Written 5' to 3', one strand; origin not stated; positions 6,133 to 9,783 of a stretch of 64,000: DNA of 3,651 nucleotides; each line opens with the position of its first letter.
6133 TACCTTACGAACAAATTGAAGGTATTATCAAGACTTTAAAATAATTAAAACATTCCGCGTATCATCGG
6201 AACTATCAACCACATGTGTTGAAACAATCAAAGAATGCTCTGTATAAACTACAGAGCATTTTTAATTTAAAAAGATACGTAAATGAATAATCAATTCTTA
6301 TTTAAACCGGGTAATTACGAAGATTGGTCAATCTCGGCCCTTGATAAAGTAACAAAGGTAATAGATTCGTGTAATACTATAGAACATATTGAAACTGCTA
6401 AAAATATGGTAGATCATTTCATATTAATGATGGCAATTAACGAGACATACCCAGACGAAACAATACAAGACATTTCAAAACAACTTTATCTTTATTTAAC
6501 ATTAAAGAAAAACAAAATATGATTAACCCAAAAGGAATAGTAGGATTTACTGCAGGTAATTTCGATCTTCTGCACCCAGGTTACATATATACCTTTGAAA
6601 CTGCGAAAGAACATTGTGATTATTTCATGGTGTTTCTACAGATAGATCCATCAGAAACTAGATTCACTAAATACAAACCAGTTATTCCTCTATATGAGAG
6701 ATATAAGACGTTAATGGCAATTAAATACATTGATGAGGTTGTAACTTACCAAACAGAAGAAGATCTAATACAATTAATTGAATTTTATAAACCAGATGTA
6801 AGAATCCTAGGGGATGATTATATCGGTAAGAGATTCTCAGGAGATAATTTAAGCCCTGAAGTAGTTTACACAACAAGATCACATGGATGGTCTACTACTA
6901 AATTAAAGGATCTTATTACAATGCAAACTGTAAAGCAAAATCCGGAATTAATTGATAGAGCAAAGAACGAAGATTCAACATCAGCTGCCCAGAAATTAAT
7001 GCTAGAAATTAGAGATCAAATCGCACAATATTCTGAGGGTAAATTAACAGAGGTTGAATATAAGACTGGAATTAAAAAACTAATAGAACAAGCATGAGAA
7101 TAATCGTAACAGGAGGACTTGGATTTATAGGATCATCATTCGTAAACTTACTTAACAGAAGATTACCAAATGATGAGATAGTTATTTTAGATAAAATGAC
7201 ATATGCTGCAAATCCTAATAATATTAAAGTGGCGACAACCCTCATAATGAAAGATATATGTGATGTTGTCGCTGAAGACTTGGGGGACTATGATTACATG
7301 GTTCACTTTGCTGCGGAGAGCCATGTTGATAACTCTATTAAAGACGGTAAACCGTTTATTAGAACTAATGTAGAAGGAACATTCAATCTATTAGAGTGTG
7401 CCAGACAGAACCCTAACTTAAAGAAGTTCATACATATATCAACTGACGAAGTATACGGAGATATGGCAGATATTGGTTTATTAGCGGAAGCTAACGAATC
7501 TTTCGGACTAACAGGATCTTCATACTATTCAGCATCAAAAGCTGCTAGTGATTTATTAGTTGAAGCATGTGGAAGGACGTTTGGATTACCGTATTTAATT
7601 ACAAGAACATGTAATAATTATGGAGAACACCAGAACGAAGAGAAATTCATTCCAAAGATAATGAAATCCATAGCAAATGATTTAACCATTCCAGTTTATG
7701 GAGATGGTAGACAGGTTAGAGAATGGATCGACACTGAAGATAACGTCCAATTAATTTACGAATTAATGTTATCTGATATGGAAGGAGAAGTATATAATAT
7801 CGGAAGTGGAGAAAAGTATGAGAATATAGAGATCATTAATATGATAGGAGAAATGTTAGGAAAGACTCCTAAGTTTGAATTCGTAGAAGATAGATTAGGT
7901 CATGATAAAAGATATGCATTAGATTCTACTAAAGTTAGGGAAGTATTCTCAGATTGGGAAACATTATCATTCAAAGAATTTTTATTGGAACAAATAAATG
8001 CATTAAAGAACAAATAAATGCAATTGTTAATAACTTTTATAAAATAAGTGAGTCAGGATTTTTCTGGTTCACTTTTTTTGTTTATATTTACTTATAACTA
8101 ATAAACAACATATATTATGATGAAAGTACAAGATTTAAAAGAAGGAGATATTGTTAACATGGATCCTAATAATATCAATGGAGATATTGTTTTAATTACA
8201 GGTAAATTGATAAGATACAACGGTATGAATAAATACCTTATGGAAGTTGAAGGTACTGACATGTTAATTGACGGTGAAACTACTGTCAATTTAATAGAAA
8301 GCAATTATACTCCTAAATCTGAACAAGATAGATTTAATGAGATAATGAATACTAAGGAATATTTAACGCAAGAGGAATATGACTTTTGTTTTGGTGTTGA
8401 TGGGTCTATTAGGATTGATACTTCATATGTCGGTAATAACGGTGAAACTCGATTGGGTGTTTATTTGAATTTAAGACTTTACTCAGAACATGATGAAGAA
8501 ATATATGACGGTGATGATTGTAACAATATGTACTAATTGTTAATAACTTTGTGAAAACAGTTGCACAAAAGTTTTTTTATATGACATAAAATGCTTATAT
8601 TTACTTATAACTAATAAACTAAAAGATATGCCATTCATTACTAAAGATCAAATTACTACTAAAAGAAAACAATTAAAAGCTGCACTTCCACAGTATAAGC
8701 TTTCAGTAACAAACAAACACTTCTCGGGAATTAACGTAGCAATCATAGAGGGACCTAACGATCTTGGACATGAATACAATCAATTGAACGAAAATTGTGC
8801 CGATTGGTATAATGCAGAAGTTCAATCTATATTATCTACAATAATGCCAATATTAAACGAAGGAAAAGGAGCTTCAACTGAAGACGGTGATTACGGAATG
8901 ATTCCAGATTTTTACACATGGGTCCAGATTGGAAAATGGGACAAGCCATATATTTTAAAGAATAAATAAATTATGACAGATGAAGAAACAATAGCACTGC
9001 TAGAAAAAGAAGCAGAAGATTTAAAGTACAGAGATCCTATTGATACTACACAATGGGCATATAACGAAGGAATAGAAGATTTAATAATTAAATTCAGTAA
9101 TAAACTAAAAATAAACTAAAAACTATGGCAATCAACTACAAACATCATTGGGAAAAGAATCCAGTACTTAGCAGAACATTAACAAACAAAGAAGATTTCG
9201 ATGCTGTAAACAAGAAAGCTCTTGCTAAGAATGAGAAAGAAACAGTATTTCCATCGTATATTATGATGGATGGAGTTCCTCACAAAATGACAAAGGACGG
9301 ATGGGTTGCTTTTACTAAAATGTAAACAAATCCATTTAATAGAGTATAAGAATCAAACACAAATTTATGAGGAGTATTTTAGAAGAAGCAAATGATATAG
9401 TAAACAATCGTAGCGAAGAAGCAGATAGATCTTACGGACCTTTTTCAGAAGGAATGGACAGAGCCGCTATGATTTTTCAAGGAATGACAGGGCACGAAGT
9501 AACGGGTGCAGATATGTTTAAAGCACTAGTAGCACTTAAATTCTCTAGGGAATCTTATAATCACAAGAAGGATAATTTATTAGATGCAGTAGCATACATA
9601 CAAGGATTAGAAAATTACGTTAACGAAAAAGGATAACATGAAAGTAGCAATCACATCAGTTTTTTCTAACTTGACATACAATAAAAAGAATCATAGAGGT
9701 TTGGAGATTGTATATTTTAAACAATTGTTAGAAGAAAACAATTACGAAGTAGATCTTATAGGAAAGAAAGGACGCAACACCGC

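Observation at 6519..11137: Candidate DNA hypermodification module: Bgt-like DNA glycosyltransferase, MazG-like dNTPase, RmlB-like dehydratase and a cytidylyltransferase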

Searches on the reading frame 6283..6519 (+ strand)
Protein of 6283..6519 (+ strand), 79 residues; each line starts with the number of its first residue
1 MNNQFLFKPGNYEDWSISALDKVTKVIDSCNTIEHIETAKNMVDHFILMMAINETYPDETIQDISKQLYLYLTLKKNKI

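Call 3: search_protein_families(library=pfam, proteins=[window:6283-6519:+], max_evalue=0.01)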
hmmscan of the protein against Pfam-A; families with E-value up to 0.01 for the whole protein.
window:6283-6519:+ (79 aa): 1 family
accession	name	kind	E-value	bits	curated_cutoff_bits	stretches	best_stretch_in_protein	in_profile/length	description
PF25473.1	MXRA7_helical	-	0.0064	16.9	22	1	46-71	37-62/64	MXRA7 helical domain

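Call 4: search_protein_families(library=phrogs, proteins=[window:6283-6519:+], max_evalue=0.001)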
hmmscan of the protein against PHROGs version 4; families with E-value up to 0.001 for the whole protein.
window:6283-6519:+ (79 aa): 1 family
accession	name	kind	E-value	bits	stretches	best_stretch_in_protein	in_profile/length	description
phrog_15766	-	unknown function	0.00014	22.9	1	18-44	2-28/62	-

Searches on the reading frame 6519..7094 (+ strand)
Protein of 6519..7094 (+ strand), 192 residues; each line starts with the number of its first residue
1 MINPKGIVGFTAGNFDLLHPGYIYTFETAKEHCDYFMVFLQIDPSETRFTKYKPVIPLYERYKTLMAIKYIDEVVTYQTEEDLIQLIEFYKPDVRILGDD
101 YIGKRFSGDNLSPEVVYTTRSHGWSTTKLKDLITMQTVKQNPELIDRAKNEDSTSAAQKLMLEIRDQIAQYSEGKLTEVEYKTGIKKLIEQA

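Call 3: search_protein_families(library=pfam, proteins=[window:6519-7094:+], max_evalue=0.01)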
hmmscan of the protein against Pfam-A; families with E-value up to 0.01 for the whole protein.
window:6519-7094:+ (192 aa): 1 family
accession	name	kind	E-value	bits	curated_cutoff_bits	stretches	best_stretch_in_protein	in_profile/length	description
PF01467.32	CTP_transf_like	-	2.8e-12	47.4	21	1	11-102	2-91/133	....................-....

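Call 4: search_protein_families(library=phrogs, proteins=[window:6519-7094:+], max_evalue=0.001)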
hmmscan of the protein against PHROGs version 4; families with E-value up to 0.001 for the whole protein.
window:6519-7094:+ (192 aa): 3 families
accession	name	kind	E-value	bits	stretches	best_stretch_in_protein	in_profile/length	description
phrog_7878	-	other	2.2e-31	109.7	1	8-133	3-128/131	bifunctional heptose 7-phosphate kinase/heptose 1-phosphate adenyltransferase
phrog_21127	-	DNA, RNA and nucleotide metabolism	4.3e-09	37.1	1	65-128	2-65/73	nucleotidyltransferase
phrog_3462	-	moron, auxiliary metabolic gene and host takeover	0.00054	20.2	1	8-84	4-84/346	nicotinamide-nucleotide adenylyltransferase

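Call 16: search_solved_structures(query=window:6519-7094:+, max_evalue=0.01, show_alignments=2)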
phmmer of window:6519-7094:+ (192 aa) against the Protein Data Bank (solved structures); distinct sequences matched with E-value up to 0.01: 8.
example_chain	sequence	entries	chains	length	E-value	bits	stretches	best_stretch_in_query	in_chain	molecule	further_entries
1coz_A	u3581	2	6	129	3.1e-16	62.9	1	10-133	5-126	PROTEIN (GLYCEROL-3-PHOSPHATE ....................) | glycerol-3-phosphate cytidylyltransferase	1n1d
3elb_A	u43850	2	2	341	1.1e-13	54.5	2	11-102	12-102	Ethanolamine-phosphate cytidylyltransferase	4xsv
2b7l_A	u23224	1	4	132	2.7e-11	46.8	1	10-132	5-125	glycerol-3-phosphate cytidylyltransferase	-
9hsm_A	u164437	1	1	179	1.2e-05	28.4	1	3-94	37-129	choline-phosphate cytidylyltransferase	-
9hsg_A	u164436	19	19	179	1.2e-05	28.4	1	3-94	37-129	choline-phosphate cytidylyltransferase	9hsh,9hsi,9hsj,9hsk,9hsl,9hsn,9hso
4zcp_A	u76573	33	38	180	1.2e-05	28.4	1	3-94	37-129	Cholinephosphate cytidylyltransferase | Choline-phosphate cytidylyltransferase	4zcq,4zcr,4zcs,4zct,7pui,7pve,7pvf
5x9q_A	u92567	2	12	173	7.1e-05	25.9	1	8-101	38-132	Putative cytidylyltransferase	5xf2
3glv_A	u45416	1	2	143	0.00058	22.9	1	11-100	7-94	Lipopolysaccharide core biosynthesis protein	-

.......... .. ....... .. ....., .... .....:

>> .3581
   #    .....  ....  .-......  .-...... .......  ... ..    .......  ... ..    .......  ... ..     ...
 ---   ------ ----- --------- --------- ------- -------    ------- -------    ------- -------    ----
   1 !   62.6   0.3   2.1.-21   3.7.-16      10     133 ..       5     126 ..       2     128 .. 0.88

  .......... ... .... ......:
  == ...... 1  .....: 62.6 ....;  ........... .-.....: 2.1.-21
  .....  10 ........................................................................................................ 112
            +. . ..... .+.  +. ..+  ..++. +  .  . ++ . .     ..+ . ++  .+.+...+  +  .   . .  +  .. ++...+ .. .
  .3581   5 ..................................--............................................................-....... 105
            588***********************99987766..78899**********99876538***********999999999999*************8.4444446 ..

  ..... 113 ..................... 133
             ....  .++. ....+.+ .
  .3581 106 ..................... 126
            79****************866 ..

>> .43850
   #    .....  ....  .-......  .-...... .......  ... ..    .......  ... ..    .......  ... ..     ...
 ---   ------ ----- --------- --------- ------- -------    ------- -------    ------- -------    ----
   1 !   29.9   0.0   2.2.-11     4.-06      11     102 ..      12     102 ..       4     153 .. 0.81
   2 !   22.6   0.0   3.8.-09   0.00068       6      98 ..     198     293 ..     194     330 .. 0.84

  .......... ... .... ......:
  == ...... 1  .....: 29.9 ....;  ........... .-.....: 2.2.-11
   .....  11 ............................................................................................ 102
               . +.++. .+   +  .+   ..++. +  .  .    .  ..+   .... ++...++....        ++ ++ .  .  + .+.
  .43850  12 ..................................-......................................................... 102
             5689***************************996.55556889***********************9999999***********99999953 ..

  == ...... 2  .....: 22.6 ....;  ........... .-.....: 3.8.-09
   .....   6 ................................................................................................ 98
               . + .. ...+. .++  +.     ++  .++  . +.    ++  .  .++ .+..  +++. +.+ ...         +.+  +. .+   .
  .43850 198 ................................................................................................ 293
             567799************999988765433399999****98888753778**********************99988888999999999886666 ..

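Call 48: search_protein_families(library=ncbifam, proteins=[window:6519-7094:+], max_evalue=0.001)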
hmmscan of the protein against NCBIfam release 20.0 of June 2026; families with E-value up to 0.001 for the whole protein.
window:6519-7094:+ (192 aa): 4 families
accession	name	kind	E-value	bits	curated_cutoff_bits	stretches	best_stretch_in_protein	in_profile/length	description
TIGR02199.1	rfaE_dom_II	equivalog_domain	8.4e-18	64.6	181.5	1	7-129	12-138/144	D-glycero-beta-D-manno-heptose 1-phosphate adenylyltransferase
TIGR01518.1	g3p_cytidyltrns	equivalog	1.9e-17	63.6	165.4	1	11-131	3-123/125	glycerol-3-phosphate cytidylyltransferase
NF008454.0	PRK11316.1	equivalog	1.8e-12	46.7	521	1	8-111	342-445/475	bifunctional D-glycero-beta-D-manno-heptose-7-phosphate kinase/D-glycero-beta-D-manno-heptose 1-phosphate adenylyltransferase HldE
TIGR00125.1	cyt_tran_rel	domain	7.3e-10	38.9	27.7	1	8-74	1-65/65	adenylyltransferase/cytidyltransferase family protein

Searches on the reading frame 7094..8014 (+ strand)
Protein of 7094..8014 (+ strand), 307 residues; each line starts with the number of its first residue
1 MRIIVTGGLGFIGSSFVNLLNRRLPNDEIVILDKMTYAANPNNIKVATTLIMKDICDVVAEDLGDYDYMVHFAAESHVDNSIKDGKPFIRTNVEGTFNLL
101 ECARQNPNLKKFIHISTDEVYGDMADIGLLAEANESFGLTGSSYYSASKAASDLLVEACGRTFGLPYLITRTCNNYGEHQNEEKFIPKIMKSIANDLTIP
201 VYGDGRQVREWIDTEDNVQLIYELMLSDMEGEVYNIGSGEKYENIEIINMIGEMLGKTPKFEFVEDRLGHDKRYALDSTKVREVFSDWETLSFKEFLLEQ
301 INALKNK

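Call 3: search_protein_families(library=pfam, proteins=[window:7094-8014:+], max_evalue=0.01)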
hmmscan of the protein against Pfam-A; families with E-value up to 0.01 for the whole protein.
window:7094-8014:+ (307 aa): 6 families
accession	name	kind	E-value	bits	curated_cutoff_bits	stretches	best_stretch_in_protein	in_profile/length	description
PF01370.27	Epimerase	-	1e-50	172.8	20.9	1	3-237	1-240/240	NAD dependent epimerase/dehydratase family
PF16363.11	GDP_Man_Dehyd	-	3.2e-47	162.1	27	1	4-285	1-317/332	GDP-mannose 4,6 dehydratase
PF01073.25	3Beta_HSD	-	4e-16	59.3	22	1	4-218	1-221/280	3-beta hydroxysteroid dehydrogenase/isomerase family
PF02719.21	Polysacc_synt_2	-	4.4e-13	49.5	20.2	1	3-260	1-252/293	Polysaccharide biosynthesis protein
PF07993.18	NAD_binding_4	-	1.4e-12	47.8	20.1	1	65-174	88-206/258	Male sterility protein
PF04321.23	RmlD_sub_bind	-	3.5e-07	30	27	1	1-241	1-217/287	RmlD substrate binding domain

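Call 4: search_protein_families(library=phrogs, proteins=[window:7094-8014:+], max_evalue=0.001)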
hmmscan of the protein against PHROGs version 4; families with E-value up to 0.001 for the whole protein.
window:7094-8014:+ (307 aa): 1 family
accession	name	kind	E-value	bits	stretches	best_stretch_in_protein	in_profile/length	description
phrog_540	-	DNA, RNA and nucleotide metabolism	4.5e-78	264.3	1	1-300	293-590/715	nucleotide-sugar epimerase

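Call 15: search_solved_structures(query=window:7094-8014:+, max_evalue=1e-20, show_alignments=1)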
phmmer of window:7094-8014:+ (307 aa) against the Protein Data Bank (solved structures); distinct sequences matched with E-value up to 1e-20: 20.
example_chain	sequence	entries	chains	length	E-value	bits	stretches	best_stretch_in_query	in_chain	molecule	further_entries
2hun_A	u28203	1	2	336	6.3e-68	232.4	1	1-286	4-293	336aa long hypothetical dTDP-glucose 4,6-dehydratase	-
1r66_A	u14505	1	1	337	1.5e-63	218.1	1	1-297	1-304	TDP-glucose-4,6-dehydratase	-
1kep_A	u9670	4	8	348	7.3e-63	215.8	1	2-289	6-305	dTDP-D-glucose 4,6-dehydratase | DTDP-GLUCOSE 4,6-DEHYDRATASE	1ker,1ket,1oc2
6bi4_A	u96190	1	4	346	1.8e-62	214.6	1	1-301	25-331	dTDP-glucose 4,6-dehydratase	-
1r6d_A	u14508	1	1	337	2e-62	214.4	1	1-297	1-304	TDP-glucose-4,6-dehydratase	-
8du1_A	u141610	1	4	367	9.2e-58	199.1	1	2-302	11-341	dTDP-glucose 4,6-dehydratase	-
8shh_A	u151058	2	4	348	5e-55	190.1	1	2-284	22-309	dTDP-glucose 4,6-dehydratase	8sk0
1bxk_A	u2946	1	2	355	8.8e-55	189.3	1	2-283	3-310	PROTEIN (DTDP-GLUCOSE 4,6-DEHYDRATASE)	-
1g1a_A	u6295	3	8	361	1.4e-53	185.3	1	1-291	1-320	DTDP-D-GLUCOSE 4,6-DEHYDRATASE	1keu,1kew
6vlo_A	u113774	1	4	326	6.8e-48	166.7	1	2-300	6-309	Putative dTDP-D-glucose 4,6-dehydratase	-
6dnt_A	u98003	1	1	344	6.6e-28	101.1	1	2-299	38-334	NAD-dependent epimerase/dehydratase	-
8vr2_A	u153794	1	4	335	2e-27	99.4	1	2-244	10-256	NAD-dependent epimerase/dehydratase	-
6zl6_A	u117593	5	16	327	3e-24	89.1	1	1-297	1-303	Epimerase domain-containing protein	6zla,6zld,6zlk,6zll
6zlj_A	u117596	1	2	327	1e-23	87.3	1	1-297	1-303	Epimerase domain-containing protein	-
3ehe_A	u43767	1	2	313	1.4e-23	86.9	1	3-265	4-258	UDP-glucose 4-epimerase (GalE-1)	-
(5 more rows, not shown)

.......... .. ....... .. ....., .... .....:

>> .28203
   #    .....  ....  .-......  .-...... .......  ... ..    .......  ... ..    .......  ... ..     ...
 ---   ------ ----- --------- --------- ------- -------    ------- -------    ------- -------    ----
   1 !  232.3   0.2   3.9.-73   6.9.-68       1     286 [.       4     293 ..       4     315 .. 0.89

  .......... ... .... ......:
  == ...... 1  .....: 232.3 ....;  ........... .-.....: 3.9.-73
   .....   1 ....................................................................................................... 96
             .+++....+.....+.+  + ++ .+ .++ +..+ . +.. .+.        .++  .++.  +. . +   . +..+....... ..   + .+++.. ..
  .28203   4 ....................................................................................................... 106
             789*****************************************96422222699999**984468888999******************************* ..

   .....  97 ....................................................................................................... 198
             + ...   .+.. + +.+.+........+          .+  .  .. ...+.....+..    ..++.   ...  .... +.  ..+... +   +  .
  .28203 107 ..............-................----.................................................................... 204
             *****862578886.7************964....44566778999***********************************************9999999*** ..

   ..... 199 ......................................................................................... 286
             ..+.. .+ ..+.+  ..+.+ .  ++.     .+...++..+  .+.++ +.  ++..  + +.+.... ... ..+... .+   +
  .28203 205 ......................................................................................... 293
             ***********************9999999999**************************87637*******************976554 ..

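Call 48: search_protein_families(library=ncbifam, proteins=[window:7094-8014:+], max_evalue=0.001)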
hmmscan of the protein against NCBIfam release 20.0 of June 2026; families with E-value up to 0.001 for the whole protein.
window:7094-8014:+ (307 aa): 23 families
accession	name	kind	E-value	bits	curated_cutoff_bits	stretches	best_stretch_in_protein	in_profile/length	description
TIGR01181.1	dTDP_gluc_dehyt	equivalog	3.1e-92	309.1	365.1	1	2-297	1-304/321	dTDP-glucose 4,6-dehydratase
NF007490.0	PRK10084.1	subfamily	9.6e-61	205.8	649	1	1-289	1-318/361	dTDP-glucose 4,6-dehydratase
NF007582.0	PRK10217.1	equivalog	1.7e-58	198.5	698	1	2-282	3-309/355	dTDP-glucose 4,6-dehydratase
TIGR04180.1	EDH_00030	hypoth_equivalog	3.1e-30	105.3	475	1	3-271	1-272/297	NAD-dependent 4,6-dehydratase LegB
TIGR01179.1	galE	equivalog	7.4e-26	90.7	262.3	1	2-289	1-308/332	UDP-glucose 4-epimerase GalE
TIGR02197.1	heptose_epim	equivalog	2.7e-22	79.3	274.6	1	3-265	1-270/316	ADP-glyceromanno-heptose 6-epimerase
TIGR02622.1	CDP_4_6_dhtase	equivalog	7.7e-15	54.9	278.45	1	2-211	6-227/352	CDP-glucose 4,6-dehydratase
NF007956.0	PRK10675.1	subfamily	8.1e-14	51.5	394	1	1-149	1-153/338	UDP-glucose 4-epimerase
NF011728.1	PRK15181.1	equivalog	6.1e-13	48.5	760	1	2-252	17-279/348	Vi polysaccharide biosynthesis UDP-N-acetylglucosaminuronic acid C-4 epimerase TviC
TIGR01777.1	yfcH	hypoth_equivalog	1.1e-12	48.2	207.35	2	202-281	188-271/292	TIGR01777 family oxidoreductase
TIGR03589.1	PseB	equivalog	1.6e-11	43.7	407.75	1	3-234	7-224/324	UDP-N-acetylglucosamine 4,6-dehydratase (inverting)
NF043036.1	ErythonDh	equivalog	4.8e-10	39.1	325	1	1-159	1-163/321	D-erythronate dehydrogenase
NF047922.1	GDPFucSynFcl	equivalog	8.4e-10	38.6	500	1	2-284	4-282/308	GDP-L-fucose synthase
TIGR03466.1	HpnA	hypoth_equivalog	9.7e-10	37.8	367.65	1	2-256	2-247/327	hopanoid-associated sugar epimerase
TIGR01746.1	Thioester-redct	subfamily_domain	8.6e-09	35.1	213.35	1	65-176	88-196/371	thioester reductase domain-containing protein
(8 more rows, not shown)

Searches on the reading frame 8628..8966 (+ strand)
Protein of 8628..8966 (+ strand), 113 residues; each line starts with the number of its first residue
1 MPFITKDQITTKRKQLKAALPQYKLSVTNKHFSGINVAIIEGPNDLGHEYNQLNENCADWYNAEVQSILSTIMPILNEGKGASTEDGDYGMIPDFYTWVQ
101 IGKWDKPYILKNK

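Call 3: search_protein_families(library=pfam, proteins=[window:8628-8966:+], max_evalue=0.01)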
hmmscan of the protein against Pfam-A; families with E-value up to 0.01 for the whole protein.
window:8628-8966:+ (113 aa): 1 family
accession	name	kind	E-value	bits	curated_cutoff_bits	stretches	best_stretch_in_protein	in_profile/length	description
PF18847.6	LPD29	-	9.3e-08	33.1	27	1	5-79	3-76/93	Large polyvalent protein associated domain 29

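Call 4: search_protein_families(library=phrogs, proteins=[window:8628-8966:+], max_evalue=0.001)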
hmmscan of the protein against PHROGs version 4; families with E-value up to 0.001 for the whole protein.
window:8628-8966:+ (113 aa): 1 family
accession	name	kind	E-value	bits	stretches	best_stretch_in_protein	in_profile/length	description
phrog_10415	-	unknown function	1.2e-08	36.5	1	1-109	1-125/129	-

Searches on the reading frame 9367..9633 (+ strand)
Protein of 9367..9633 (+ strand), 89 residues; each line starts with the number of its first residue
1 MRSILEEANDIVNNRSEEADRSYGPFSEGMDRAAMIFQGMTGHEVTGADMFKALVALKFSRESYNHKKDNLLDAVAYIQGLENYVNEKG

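Call 3: search_protein_families(library=pfam, proteins=[window:9367-9633:+], max_evalue=0.01)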
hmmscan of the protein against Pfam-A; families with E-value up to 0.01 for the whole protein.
window:9367-9633:+ (89 aa): 1 family
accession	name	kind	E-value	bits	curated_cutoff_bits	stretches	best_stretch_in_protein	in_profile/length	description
PF19905.4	DUF6378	-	2.7e-10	40.8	27.1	1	4-78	2-74/81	Domain of unknown function (DUF6378)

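Call 4: search_protein_families(library=phrogs, proteins=[window:9367-9633:+], max_evalue=0.001)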
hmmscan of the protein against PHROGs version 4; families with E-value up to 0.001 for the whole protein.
window:9367-9633:+ (89 aa): 3 families
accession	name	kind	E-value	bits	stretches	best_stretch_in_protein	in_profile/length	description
phrog_474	-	other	2.3e-09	38.6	1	3-87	131-213/274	phosphofructokinase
phrog_1167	-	other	4e-06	28.2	1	2-84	4-84/169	phosphofructokinase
phrog_9871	-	unknown function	5.4e-06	27.6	1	31-81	33-83/184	-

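Call 48: search_protein_families(library=ncbifam, proteins=[window:9367-9633:+], max_evalue=0.001)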
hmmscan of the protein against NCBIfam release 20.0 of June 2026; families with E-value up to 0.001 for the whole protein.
window:9367-9633:+ (89 aa): 0 families

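Call 71: search_solved_structures(query=A4, max_evalue=10, show_alignments=2)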
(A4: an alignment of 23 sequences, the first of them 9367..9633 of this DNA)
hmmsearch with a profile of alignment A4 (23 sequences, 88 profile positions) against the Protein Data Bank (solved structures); distinct sequences matched with E-value up to 10: 0.

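Call 83: predict_structure(protein=window:9367-9633:+)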
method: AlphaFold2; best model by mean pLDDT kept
length: 89 residues; sequences in the alignment: 1
mean_pLDDT: 60.8   pTM: 0.42
mean pLDDT of the five models: 60.8, 59.6, 53.7, 51.5, 46.7
residues with pLDDT >= 90: 0; 70-90: 25; 50-70: 45; < 50: 19
segments of 3 or more residues with pLDDT < 50: 3-5, 59-71
pLDDT, mean of each block of 10 residues (from residue 1): 50 54 67 77 79 62 44 57 57
secondary structure, 60 per line:
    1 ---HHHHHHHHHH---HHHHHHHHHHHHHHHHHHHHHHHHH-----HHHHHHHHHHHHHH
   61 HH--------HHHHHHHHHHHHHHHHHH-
elements in order: H4-13 H17-41 H47-62 H71-88
